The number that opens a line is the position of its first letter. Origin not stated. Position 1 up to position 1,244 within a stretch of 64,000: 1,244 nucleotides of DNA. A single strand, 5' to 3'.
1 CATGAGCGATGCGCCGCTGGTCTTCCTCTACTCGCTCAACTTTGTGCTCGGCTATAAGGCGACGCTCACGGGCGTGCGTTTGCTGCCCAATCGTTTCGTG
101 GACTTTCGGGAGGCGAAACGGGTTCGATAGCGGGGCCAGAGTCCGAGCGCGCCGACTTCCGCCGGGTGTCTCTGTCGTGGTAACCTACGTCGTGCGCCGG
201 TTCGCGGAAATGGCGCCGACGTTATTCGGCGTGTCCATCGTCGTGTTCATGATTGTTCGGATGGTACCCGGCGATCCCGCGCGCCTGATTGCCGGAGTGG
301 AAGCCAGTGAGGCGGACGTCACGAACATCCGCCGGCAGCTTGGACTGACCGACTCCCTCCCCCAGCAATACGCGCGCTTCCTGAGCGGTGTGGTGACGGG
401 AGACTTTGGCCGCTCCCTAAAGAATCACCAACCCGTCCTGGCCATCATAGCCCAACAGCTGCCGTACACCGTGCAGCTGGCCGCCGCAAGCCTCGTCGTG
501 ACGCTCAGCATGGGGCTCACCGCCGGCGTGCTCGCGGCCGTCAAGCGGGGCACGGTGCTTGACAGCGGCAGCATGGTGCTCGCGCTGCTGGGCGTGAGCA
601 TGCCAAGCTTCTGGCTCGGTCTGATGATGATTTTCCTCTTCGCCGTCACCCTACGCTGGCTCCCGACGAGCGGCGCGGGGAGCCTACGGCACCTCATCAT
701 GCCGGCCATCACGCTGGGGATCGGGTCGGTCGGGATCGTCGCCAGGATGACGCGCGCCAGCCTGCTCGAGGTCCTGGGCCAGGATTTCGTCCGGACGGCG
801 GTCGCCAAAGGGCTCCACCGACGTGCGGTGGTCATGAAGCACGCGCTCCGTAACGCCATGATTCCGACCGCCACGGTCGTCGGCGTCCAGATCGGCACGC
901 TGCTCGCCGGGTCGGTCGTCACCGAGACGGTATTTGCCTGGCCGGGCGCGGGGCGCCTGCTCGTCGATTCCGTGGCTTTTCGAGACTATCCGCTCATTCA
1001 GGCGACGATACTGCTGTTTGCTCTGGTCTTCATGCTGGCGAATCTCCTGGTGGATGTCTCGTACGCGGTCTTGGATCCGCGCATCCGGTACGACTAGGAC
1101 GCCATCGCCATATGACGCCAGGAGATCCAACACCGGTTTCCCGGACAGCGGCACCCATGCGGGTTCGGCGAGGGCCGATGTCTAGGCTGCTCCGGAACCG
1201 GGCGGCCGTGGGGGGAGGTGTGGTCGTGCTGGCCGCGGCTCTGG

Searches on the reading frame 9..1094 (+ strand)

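Call 97: search_protein_families(library=pfam, alignment_id=A9, max_evalue=0.00001)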
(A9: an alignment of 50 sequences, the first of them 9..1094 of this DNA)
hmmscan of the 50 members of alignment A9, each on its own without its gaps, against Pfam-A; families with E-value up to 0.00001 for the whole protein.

A. member 1, window:9-1094:+ (362 aa): 2 families
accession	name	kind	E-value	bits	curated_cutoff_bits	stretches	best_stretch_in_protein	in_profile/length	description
PF00528.27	BPD_transp_1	-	4e-40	137.9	26.4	1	169-360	1-183/184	Binding-protein-dependent transport system inner membrane component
PF19300.4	BPD_transp_1_N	-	2e-17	63.8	23.8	1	58-158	2-114/114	Binding-prot-dependent transport system membrane comp, N-term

B. families by the number of members that match (of 50 scanned): 65 families (the first 25 are shown)
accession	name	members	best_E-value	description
PF00528.27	BPD_transp_1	10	9.3e-43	Binding-protein-dependent transport system inner membrane component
PF19300.4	BPD_transp_1_N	5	2e-17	Binding-prot-dependent transport system membrane comp, N-term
PF00496.27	SBP_bac_5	4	4.7e-93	Bacterial extracellular solute-binding proteins, family 5 Middle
PF12911.12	OppC_N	4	5.5e-10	N-terminal TM domain of oligopeptide transport permease C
PF00501.34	AMP-binding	2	2.9e-90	AMP-binding enzyme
PF00296.26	Bac_luciferase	2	2e-57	Luciferase-like monooxygenase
PF12698.13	ABC2_membrane_3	2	4.3e-46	ABC-2 family transporter protein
PF13468.12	Glyoxalase_3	2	5.5e-43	Glyoxalase-like domain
PF01061.29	ABC2_membrane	2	1.2e-25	ABC-2 type transporter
PF13193.12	AMP-binding_C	2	1.1e-23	AMP-binding enzyme C-terminal domain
PF12679.13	ABC2_membrane_2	2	2e-17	ABC-2 family transporter protein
PF13669.12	Glyoxalase_4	2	6.6e-14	Glyoxalase/Bleomycin resistance protein/Dioxygenase superfamily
PF00903.31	Glyoxalase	2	1.1e-09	Glyoxalase/Bleomycin resistance protein/Dioxygenase superfamily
PF12831.13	FAD_oxidored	1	1.7e-81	FAD dependent oxidoreductase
PF00108.29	Thiolase_N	1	1.1e-80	Thiolase, N-terminal domain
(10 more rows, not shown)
